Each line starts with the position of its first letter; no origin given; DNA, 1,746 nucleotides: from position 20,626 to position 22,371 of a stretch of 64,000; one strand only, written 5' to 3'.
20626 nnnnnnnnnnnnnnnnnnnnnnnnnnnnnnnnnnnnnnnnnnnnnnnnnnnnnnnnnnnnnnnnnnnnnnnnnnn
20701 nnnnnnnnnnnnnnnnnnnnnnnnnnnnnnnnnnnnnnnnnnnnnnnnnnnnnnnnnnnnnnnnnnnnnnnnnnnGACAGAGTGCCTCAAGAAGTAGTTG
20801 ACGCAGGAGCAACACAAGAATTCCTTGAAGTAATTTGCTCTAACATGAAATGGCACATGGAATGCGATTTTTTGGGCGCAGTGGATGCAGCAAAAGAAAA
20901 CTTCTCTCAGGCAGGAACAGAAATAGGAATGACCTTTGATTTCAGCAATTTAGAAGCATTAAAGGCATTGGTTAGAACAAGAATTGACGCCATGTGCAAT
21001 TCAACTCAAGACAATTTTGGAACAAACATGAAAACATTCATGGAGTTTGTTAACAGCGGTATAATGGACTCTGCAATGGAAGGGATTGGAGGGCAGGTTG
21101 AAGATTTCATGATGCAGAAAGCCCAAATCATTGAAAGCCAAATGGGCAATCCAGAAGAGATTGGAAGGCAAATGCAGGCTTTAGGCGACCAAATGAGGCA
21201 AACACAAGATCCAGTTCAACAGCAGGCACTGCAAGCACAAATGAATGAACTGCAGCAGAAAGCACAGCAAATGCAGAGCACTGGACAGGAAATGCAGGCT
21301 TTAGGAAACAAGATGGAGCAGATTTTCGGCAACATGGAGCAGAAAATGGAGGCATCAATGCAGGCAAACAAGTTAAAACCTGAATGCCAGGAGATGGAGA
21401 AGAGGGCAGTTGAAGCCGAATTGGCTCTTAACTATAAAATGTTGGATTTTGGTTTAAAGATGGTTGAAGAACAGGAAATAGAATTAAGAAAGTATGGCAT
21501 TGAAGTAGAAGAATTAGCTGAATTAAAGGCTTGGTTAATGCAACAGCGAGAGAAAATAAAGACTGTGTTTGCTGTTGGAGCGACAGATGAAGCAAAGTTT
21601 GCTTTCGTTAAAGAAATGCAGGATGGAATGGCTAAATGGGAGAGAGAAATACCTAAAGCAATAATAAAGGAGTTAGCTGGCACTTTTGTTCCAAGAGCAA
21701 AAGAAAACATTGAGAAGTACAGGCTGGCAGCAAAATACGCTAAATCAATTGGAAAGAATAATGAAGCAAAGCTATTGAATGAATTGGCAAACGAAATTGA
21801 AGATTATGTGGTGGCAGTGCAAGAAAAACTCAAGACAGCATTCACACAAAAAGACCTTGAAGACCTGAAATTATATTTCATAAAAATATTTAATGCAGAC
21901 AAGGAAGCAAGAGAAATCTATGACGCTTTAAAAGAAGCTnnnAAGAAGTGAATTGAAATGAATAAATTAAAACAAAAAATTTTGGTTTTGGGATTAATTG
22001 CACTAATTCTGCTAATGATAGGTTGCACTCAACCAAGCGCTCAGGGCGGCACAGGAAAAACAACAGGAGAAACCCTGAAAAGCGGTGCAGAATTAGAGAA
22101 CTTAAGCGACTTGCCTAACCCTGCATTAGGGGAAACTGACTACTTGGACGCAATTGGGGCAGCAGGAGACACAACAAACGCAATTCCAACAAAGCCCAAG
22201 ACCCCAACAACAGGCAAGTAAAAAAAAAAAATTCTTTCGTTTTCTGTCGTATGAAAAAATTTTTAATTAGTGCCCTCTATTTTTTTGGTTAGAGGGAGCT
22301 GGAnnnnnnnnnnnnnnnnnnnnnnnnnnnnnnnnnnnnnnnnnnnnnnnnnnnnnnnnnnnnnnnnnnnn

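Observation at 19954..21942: Novel secreted protein with duplicated CxxxEC-AYC-DPAH-EC cysteine motif, PPEGMP repeats and Gln-rich heptad region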

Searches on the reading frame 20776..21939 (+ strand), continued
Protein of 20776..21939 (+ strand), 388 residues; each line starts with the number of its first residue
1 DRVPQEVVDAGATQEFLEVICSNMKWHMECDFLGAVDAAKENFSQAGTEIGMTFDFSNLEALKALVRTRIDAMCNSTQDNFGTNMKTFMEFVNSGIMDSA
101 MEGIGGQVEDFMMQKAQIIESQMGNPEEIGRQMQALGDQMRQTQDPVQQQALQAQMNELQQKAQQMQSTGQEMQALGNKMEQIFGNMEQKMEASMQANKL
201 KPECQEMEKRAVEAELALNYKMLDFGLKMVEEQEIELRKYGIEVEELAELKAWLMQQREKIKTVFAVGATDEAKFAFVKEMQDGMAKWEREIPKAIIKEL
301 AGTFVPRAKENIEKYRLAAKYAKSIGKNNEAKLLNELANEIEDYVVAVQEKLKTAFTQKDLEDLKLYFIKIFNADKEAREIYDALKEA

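Call 73: search_protein_families(library=pfam, alignment_id=A4, max_evalue=0.01)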
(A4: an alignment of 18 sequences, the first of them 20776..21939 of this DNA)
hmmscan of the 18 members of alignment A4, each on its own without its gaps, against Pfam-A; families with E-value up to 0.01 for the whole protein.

A. member 1, window:20776-21939:+ (388 aa): 0 families

B. families by the number of members that match (of 18 scanned): 10 families
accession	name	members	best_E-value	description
PF13851.11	GAS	1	0.0002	Growth-arrest specific micro-tubule binding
PF04513.17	Baculo_PEP_C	1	0.00022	Baculovirus polyhedron envelope protein, PEP, C terminus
PF06160.17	EzrA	1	0.00087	Septation ring formation regulator, EzrA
PF02183.23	HALZ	1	0.00094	Homeobox associated leucine zipper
PF05478.16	Prominin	1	0.0011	Prominin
PF18884.5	TSP3_bac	1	0.0015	Bacterial TSP3 repeat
PF06103.16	DUF948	1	0.002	Bacterial protein of unknown function (DUF948)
PF23735.1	KIF9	1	0.0051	Kinesin-like protein KIF9 domain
PF10552.14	ORF6C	1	0.0057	ORF6C domain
PF11181.13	YflT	1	0.0077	Heat induced stress protein YflT domain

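Call 80: search_protein_families(library=ncbifam, proteins=[P0049, P0058, P0055], max_evalue=0.01)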
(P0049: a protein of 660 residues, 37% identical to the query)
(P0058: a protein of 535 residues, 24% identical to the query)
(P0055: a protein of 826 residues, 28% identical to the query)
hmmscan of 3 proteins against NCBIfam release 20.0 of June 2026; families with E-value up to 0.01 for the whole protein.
P0049 (660 aa): 0 families

P0058 (535 aa): 0 families

P0055 (826 aa): 1 family
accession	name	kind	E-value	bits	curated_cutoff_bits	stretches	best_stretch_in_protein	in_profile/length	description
NF001688.0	PRK00448.1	equivalog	0.002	15.7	873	1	306-474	34-216/1445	PolC-type DNA polymerase III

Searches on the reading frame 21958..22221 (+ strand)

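Call 3: search_protein_families(library=pfam, proteins=[window:21958-22221:+], max_evalue=0.1)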
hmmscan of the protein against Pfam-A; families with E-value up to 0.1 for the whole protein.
window:21958-22221:+ (87 aa): 0 families

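Call 4: search_protein_families(library=ncbifam, proteins=[window:21958-22221:+], max_evalue=0.1)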
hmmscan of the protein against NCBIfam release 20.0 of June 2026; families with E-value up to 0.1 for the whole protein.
window:21958-22221:+ (87 aa): 1 family
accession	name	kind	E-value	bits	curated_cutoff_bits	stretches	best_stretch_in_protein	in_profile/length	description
NF041193.1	lipo_SP0191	subfamily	0.094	12.7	75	0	9-42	4-38/190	SP0191 family lipoprotein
